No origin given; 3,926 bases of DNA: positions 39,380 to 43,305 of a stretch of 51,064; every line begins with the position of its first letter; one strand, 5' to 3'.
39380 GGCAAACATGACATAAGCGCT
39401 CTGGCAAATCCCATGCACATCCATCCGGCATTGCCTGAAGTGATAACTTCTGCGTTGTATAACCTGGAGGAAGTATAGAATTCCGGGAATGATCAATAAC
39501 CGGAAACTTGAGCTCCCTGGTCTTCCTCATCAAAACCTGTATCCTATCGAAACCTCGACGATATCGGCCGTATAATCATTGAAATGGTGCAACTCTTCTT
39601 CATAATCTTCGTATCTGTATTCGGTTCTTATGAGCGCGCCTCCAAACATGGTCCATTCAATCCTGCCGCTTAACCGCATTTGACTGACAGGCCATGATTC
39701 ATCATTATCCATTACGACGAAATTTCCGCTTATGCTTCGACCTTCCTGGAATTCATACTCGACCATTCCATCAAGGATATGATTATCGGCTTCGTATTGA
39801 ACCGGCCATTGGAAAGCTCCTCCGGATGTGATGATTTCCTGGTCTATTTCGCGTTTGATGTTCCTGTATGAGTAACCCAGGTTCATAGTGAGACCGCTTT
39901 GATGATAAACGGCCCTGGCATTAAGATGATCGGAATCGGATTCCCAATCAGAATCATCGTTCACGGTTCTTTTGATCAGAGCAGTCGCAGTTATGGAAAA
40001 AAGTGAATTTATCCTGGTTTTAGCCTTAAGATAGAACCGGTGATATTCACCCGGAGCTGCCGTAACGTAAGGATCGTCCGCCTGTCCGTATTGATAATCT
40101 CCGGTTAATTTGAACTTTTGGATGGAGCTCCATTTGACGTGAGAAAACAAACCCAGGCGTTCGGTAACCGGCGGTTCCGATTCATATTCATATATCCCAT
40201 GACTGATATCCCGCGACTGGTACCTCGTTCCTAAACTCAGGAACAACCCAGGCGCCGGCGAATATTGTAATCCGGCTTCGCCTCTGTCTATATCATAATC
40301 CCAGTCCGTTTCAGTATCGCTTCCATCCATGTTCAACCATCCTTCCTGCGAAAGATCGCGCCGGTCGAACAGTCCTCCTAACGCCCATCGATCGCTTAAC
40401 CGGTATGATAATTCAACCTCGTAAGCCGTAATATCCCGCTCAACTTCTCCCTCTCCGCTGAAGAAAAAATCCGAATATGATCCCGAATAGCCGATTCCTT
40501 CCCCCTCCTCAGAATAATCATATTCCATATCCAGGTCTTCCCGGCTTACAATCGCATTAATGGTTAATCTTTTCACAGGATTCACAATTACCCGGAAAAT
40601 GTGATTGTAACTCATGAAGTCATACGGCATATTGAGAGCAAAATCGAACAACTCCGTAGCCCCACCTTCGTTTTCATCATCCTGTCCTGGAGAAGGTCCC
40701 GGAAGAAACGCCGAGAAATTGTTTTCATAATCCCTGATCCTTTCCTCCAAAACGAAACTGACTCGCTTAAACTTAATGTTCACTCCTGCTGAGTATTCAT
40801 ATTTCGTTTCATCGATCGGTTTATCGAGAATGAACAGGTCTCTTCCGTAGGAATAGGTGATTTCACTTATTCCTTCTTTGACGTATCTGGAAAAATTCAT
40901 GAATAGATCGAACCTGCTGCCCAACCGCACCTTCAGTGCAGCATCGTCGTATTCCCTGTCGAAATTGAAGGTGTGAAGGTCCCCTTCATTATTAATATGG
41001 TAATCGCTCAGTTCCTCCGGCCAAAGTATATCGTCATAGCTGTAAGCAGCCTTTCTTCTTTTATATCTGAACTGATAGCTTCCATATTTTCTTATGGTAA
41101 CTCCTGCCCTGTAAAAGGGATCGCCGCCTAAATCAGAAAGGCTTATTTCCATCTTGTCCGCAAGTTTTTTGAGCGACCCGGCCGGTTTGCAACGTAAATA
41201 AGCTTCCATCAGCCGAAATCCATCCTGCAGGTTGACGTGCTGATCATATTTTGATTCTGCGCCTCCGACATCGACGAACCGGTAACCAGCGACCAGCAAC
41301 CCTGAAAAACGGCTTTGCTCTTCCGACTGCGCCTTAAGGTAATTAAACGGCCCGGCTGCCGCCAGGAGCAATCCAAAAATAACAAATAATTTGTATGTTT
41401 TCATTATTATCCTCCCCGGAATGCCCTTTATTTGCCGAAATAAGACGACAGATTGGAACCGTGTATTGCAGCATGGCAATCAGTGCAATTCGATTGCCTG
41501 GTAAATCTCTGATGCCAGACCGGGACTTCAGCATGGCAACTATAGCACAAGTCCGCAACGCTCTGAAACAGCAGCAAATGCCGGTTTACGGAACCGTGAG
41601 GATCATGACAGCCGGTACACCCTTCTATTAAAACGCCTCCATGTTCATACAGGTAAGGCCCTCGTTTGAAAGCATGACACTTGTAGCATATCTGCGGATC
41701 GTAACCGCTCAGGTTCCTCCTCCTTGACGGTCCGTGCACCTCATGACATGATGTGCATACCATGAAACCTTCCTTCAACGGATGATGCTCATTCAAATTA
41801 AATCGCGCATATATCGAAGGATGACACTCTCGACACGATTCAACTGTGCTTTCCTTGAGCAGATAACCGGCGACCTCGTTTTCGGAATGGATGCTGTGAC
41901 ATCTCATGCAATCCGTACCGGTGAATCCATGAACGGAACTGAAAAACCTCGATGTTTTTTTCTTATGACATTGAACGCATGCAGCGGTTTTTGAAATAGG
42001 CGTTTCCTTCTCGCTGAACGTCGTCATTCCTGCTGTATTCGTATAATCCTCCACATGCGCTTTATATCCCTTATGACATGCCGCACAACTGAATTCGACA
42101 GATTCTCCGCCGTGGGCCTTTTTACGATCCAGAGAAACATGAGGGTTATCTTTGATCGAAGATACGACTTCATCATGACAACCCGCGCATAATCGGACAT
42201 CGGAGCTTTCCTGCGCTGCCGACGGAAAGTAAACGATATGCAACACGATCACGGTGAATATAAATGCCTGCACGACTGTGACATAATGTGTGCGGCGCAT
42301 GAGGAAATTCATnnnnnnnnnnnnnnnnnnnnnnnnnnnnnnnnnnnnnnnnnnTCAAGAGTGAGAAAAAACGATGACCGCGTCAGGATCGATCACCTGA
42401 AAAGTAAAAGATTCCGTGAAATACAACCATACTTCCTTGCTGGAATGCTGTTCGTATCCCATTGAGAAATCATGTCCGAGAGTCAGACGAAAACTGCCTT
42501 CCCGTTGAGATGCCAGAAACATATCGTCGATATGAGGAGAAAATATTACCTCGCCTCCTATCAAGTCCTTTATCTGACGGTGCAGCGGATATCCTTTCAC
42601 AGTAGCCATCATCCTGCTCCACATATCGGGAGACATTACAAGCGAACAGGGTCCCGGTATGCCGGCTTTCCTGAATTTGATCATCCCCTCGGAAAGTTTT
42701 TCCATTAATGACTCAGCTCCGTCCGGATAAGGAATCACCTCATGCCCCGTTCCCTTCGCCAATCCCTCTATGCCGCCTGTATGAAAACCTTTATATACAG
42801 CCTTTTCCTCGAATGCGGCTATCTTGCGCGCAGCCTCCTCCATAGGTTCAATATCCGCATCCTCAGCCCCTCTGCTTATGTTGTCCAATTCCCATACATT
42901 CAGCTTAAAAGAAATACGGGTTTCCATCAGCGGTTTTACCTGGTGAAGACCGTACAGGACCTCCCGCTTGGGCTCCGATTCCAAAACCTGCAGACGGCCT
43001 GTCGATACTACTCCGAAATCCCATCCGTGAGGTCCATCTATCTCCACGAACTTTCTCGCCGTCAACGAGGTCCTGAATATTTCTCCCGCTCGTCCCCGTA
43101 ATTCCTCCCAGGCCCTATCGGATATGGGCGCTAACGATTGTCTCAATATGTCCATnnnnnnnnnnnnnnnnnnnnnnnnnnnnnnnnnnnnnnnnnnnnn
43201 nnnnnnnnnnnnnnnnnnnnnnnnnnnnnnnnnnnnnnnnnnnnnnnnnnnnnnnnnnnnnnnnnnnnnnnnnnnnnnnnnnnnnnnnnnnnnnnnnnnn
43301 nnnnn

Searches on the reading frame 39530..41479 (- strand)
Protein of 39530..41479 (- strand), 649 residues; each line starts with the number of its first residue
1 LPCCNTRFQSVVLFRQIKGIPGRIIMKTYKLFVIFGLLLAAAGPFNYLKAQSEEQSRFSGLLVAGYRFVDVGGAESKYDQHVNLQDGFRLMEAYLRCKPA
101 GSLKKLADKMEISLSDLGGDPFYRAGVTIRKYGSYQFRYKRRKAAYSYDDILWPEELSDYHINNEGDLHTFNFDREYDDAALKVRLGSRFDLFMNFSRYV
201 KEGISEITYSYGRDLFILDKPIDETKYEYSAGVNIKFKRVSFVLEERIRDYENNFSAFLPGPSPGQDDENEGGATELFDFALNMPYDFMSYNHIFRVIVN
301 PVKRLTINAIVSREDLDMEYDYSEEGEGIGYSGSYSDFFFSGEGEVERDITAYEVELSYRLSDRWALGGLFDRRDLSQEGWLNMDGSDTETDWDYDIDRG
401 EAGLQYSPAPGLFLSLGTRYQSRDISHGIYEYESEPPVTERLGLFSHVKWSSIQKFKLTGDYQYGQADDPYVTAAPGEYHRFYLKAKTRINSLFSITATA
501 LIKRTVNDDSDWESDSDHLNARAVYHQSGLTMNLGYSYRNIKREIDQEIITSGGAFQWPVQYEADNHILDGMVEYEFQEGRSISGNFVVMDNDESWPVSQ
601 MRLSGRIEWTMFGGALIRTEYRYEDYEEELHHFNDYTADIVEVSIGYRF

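Call 10: search_protein_families(library=pfam, proteins=[window:39530-41479:-])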
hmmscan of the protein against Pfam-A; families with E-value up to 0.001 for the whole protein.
window:39530-41479:- (649 aa): 1 family
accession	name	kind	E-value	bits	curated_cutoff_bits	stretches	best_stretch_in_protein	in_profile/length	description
PF13505.12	OMP_b-brl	-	0.0001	22.9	28.7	0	328-425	59-155/175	Outer membrane protein beta-barrel domain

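Call 61: search_protein_families(library=ncbifam, proteins=[window:39530-41425:-], max_evalue=0.00001)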
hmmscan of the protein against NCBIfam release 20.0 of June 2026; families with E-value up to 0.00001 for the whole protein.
window:39530-41425:- (631 aa): 1 family
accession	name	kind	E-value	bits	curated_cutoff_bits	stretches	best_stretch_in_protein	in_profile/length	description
NF041027.1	GSU2204_Se_pt_1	equivalog_domain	3.6e-12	45.9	350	1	276-526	317-570/580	GSU2204 family CXXCH-containing (seleno)protein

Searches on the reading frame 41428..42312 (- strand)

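Call 10: search_protein_families(library=pfam, proteins=[window:41428-42312:-])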
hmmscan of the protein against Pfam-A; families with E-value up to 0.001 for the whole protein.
window:41428-42312:- (294 aa): 5 families
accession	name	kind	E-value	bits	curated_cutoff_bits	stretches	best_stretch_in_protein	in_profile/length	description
PF09699.15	Paired_CXXCH_1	-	4e-31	106.9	20.6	3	230-262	7-38/41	Doubled CXXCH motif (Paired_CXXCH_1)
PF14522.11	Cytochrome_C7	-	3.2e-11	43.3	24.8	0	230-280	14-66/67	Cytochrome c7 and related cytochrome c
PF14537.11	Cytochrom_c3_2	-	7.1e-10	39.7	25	1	128-213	2-78/79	Cytochrome c3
PF22113.1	Mtrc-MtrF_II-IV_dom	-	1.7e-06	28.1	30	1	36-128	78-175/176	Outer membrane cytochrome MtrC/MtrF-like, domains II/IV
PF22678.1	Cytochrom_c_NrfB-like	-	9.9e-06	26.4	27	1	76-163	1-89/89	Cytochrome c-type protein NrfB-like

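Call 61: search_protein_families(library=ncbifam, proteins=[window:41428-42312:-], max_evalue=0.00001)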
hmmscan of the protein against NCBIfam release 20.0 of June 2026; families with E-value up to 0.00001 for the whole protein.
window:41428-42312:- (294 aa): 4 families
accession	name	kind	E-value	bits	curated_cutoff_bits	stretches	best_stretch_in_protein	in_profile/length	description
TIGR03508.1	decahem_SO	subfamily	1.5e-53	181.9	192.2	1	41-289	4-257/258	DmsE family decaheme c-type cytochrome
NF041028.1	decahem_GSU2203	exception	3.1e-47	161.3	325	1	38-261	35-253/317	GSU2203 family decaheme c-type cytochrome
TIGR01905.1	paired_CXXCH_1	subfamily_domain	2.3e-25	88.2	25.2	2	224-262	1-38/41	doubled CXXCH domain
TIGR03153.1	cytochr_NrfH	equivalog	1.2e-08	35.1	134.2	0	204-244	26-67/138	cytochrome c nitrite reductase small subunit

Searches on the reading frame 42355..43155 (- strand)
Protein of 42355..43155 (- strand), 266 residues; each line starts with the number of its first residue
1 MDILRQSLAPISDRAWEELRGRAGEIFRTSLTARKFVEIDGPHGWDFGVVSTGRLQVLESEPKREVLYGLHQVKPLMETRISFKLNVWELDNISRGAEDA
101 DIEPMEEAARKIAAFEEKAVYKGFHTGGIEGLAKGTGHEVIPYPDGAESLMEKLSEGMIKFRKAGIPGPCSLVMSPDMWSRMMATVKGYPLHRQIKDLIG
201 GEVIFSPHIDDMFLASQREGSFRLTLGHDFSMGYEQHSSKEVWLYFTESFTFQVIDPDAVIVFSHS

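Call 10: search_protein_families(library=pfam, proteins=[window:42355-43155:-])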
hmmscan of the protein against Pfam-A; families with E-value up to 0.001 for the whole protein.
window:42355-43155:- (266 aa): 1 family
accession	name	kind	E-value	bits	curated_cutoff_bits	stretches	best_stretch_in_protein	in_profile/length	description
PF04454.18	Linocin_M18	-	9.2e-77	258.1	24.3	1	1-251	1-253/253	Encapsulating protein for peroxidase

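Call 18: find_encoding_contigs(protein=window:42355-43155:-, flank=3000, max_places=6)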
Protein window:42355-43155:- (266 aa): 1 contig read that carries it; 1 place shown.
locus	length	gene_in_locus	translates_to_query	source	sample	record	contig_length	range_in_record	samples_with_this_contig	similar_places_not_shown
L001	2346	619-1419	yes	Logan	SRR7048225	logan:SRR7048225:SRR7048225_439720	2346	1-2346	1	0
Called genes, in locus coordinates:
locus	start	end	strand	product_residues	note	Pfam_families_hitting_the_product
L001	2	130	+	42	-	?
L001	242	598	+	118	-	PF22277:EncFtn-like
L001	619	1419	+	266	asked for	PF04454:Linocin_M18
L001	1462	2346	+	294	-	PF14522:Cytochrome_C7 (faint), PF14537:Cytochrom_c3_2 (faint), PF22113:Mtrc-MtrF_II-IV_dom (faint), PF22678:Cytochrom_c_NrfB-like (weak), PF09699:Paired_CXXCH_1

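Call 25: find_related_loci(query=window:42355-43155:-, collection=metagenome_contigs, flank=10000)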
Query window:42355-43155:- (266 aa) in metagenome_contigs; peptide patterns used: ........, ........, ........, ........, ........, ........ (x = any residue, [..] = any of these).
93 stretches matched a pattern; 2 encode a relative of the query (tblastn E <= 1e-3); 2 distinct loci.
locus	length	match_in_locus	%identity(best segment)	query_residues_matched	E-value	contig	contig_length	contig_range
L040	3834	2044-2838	44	1-265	4e-83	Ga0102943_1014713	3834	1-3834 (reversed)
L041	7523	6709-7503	44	1-265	1e-81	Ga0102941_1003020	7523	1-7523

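Call 38: list_cluster_members(proteins=[P0001, window:42355-43155:-, window:9348-11390:-])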
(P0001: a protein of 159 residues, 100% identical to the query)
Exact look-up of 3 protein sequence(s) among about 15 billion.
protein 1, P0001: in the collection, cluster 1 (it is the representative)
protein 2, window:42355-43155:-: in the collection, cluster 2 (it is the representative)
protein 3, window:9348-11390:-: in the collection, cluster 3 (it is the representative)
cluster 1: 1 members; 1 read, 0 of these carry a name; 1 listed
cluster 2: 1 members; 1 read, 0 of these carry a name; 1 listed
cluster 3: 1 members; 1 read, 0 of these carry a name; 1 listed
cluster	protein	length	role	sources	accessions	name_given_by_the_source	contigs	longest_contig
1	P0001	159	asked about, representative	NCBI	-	-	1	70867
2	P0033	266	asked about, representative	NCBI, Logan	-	-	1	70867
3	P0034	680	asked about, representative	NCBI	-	-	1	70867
